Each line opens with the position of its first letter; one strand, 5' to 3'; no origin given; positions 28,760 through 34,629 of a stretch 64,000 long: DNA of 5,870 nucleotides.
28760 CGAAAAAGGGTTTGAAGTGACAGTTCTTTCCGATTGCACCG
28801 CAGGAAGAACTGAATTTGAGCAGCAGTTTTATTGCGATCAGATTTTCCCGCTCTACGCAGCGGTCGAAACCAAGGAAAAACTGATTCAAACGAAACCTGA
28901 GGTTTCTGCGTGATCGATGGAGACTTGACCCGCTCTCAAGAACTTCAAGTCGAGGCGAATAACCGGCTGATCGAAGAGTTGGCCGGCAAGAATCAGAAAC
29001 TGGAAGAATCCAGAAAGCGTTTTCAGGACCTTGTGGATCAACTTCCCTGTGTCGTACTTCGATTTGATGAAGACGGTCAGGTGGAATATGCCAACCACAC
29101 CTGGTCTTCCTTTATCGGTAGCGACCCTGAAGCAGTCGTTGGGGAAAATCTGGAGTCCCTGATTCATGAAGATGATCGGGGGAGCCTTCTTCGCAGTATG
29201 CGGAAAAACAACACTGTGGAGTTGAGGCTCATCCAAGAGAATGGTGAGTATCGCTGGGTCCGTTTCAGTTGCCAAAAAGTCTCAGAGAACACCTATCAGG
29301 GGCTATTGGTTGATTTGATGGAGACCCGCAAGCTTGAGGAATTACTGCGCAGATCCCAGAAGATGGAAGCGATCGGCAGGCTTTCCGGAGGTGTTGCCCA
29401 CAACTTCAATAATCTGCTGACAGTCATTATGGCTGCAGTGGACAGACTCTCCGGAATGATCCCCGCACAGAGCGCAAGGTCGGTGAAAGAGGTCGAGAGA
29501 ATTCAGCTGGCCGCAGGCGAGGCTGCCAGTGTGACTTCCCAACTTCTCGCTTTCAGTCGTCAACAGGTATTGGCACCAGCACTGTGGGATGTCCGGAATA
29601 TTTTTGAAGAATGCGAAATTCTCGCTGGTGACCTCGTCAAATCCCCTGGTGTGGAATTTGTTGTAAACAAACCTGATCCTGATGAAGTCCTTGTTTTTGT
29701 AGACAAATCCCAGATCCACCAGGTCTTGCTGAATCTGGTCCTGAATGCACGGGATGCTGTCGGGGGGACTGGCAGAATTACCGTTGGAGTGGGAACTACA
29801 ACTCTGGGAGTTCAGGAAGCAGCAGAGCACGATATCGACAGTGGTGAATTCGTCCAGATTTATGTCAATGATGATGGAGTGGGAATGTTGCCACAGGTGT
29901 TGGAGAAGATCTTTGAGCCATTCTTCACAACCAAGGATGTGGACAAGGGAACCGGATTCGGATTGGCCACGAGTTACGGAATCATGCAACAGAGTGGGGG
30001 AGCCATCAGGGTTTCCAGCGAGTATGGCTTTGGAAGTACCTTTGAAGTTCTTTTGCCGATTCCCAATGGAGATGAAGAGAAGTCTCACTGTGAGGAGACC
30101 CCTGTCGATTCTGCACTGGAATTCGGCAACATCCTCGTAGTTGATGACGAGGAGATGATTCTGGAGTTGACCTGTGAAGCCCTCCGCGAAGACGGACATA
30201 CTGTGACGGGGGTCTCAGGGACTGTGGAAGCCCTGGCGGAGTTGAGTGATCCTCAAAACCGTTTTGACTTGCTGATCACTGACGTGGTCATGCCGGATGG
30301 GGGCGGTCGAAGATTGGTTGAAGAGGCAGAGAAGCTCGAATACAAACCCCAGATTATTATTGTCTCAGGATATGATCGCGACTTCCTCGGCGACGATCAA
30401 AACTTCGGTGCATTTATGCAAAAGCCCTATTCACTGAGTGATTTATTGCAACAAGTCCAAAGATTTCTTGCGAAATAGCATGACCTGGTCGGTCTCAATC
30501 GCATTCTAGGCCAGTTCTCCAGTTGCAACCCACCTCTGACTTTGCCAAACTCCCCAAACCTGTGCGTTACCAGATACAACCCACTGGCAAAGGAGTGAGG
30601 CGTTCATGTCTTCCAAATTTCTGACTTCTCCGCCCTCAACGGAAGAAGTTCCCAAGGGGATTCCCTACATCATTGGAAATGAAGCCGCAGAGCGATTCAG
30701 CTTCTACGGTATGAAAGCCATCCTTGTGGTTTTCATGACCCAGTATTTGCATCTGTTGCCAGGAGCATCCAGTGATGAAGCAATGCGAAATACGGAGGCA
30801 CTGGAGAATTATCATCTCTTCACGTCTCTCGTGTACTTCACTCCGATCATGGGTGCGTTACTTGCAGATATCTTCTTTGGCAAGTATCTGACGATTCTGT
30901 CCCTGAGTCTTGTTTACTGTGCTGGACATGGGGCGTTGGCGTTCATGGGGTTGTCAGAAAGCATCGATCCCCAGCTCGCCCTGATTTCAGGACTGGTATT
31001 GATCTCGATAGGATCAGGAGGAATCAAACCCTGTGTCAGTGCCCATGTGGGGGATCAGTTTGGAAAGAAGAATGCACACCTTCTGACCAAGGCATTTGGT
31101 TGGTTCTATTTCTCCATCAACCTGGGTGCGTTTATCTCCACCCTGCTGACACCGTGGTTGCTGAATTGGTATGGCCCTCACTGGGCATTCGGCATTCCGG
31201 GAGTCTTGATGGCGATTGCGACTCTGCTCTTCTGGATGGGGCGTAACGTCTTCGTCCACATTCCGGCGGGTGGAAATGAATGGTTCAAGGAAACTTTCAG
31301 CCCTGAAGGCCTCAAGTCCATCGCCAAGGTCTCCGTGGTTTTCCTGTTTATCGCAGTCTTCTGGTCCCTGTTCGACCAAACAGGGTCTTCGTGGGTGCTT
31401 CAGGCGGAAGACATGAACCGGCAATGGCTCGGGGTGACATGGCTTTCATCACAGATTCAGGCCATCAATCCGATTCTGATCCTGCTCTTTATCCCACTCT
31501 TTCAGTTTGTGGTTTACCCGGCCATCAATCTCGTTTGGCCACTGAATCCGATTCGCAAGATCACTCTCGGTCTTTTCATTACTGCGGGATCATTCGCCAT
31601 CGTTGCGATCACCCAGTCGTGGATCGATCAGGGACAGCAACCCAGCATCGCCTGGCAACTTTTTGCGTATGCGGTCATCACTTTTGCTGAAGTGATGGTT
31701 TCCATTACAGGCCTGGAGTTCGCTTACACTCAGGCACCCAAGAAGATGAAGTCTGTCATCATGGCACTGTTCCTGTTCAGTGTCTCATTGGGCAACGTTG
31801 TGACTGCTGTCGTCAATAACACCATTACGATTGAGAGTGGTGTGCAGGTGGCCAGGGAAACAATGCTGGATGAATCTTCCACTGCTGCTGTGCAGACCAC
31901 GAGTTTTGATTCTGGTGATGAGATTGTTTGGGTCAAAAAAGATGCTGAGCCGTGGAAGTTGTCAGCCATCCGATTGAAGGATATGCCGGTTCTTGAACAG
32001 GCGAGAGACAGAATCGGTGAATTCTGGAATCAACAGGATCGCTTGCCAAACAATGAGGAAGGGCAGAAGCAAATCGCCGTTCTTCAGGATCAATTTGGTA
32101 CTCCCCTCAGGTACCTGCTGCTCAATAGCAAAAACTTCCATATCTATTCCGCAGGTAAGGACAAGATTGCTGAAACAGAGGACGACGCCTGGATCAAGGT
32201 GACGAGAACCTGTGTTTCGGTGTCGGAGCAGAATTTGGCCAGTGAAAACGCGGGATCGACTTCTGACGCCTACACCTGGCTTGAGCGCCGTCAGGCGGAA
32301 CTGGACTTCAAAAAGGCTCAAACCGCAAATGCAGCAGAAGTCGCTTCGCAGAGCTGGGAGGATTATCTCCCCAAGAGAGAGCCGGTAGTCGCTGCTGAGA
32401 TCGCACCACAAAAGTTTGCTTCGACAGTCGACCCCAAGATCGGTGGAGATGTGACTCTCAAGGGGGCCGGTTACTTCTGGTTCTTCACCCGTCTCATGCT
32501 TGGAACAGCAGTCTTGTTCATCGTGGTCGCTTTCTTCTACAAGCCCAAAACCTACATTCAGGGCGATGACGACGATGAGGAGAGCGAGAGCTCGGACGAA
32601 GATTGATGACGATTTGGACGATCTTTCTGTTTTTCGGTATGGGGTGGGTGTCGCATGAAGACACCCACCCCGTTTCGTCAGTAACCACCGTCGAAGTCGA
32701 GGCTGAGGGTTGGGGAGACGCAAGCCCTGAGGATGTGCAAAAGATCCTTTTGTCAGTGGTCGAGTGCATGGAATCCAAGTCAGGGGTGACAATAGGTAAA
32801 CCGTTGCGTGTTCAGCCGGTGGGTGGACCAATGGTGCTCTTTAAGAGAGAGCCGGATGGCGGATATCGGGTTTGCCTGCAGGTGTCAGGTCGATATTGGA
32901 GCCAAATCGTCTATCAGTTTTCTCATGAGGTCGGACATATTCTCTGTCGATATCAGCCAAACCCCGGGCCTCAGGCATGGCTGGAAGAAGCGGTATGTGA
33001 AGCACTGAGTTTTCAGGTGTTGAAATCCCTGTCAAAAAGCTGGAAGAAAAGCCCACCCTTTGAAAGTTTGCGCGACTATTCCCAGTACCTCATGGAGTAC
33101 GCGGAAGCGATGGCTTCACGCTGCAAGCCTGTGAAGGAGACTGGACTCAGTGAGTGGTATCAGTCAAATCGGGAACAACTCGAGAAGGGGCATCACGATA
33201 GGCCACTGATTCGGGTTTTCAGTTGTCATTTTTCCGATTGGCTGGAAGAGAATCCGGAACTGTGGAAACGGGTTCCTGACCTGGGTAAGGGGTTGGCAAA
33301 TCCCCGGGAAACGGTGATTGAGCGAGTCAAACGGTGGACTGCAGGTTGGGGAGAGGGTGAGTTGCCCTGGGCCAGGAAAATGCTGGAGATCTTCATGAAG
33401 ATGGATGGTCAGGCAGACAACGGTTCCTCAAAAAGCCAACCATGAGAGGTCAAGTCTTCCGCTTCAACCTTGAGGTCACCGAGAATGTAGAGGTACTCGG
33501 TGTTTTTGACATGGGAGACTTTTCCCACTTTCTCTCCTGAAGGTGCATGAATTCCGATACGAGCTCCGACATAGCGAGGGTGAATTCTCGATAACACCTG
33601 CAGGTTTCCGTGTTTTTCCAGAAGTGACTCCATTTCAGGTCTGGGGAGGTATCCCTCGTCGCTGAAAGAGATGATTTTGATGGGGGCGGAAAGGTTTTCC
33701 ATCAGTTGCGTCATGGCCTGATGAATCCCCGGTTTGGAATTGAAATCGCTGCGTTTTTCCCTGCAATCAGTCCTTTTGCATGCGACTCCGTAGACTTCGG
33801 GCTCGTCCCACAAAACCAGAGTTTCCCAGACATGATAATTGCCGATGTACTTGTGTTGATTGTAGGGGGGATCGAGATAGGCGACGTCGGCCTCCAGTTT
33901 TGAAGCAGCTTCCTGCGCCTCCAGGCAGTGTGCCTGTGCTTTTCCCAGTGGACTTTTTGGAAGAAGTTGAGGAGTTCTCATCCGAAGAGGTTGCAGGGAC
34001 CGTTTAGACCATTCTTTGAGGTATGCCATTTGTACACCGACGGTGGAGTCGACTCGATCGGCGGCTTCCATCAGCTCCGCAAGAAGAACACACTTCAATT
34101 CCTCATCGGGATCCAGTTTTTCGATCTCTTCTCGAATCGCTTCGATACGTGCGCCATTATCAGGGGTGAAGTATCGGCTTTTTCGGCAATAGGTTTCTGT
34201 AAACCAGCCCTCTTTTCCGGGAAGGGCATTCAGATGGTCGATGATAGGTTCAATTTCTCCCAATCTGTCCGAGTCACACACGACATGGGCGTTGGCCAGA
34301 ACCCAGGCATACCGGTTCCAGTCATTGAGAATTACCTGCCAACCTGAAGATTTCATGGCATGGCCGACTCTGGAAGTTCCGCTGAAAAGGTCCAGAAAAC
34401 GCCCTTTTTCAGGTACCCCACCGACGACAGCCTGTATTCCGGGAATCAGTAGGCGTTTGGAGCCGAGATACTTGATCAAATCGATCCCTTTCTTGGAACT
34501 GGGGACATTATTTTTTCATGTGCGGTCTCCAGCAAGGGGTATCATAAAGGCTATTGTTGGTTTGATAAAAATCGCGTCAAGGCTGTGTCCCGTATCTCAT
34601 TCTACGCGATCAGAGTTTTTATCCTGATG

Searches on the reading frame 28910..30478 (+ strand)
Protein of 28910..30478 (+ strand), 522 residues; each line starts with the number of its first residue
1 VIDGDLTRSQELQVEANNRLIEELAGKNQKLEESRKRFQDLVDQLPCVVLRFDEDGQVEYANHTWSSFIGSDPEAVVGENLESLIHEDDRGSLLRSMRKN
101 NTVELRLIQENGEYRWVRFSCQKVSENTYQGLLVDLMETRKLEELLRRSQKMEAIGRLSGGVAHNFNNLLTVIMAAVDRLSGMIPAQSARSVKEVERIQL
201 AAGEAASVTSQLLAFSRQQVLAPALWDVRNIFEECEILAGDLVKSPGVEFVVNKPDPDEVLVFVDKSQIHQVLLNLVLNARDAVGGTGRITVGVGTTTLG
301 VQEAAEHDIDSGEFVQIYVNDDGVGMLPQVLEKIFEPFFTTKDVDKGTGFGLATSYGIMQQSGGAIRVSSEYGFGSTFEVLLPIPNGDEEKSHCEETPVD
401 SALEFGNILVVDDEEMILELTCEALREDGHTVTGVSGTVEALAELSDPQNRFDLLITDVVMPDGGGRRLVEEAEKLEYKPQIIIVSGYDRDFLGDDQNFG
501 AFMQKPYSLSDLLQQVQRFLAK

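Call 77: search_protein_families(library=pfam, proteins=[window:28910-30478:+], max_evalue=0.00001)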
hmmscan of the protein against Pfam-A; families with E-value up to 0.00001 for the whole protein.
window:28910-30478:+ (522 aa): 6 families
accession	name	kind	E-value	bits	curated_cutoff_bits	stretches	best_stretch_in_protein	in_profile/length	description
PF02518.31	HATPase_c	-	9.7e-20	71.5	26.4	1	265-385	2-110/111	Histidine kinase-, DNA gyrase B-, and HSP90-like ATPase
PF00072.30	Response_reg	-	1.1e-13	51.8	30.2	1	408-516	1-110/111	Response regulator receiver domain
PF13426.13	PAS_9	-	4e-11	43.5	27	1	49-133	5-98/103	PAS domain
PF00989.32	PAS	-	4.1e-08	33.6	22.6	1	37-127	2-99/113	PAS fold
PF08447.18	PAS_3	-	1.4e-07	32.1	25.6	1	60-124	3-75/89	PAS fold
PF08448.16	PAS_4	-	8.3e-07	29.7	23.1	1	42-99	1-58/110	PAS fold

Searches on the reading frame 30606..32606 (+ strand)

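Call 18: search_protein_families(library=pfam, proteins=[window:30606-32606:+], max_evalue=0.001)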
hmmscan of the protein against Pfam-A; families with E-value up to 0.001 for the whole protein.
window:30606-32606:+ (666 aa): 2 families
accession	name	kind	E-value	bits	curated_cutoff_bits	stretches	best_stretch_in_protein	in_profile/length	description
PF00854.27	PTR2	-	1.1e-82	278.5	27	2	233-407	195-379/392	POT family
PF07690.21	MFS_1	-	1e-17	64.5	33.4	1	76-399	46-345/347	Major Facilitator Superfamily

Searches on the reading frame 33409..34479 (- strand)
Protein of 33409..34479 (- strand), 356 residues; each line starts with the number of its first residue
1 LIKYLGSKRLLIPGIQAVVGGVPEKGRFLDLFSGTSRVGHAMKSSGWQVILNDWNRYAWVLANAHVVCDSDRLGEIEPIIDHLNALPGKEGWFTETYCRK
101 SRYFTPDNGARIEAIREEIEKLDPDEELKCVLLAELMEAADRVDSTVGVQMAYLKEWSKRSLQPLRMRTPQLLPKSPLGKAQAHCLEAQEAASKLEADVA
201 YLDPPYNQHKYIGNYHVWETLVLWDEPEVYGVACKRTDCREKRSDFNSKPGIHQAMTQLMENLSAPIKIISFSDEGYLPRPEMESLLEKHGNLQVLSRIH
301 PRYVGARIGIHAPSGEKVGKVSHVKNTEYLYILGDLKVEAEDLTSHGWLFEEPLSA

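Call 18: search_protein_families(library=pfam, proteins=[window:33409-34479:-], max_evalue=0.001)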
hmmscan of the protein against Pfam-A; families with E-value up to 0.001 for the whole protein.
window:33409-34479:- (356 aa): 1 family
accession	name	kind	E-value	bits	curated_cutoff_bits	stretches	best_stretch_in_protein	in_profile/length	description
PF02086.21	MethyltransfD12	-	1.9e-32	113.4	22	1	4-269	1-244/253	D12 class N6 adenine-specific DNA methyltransferase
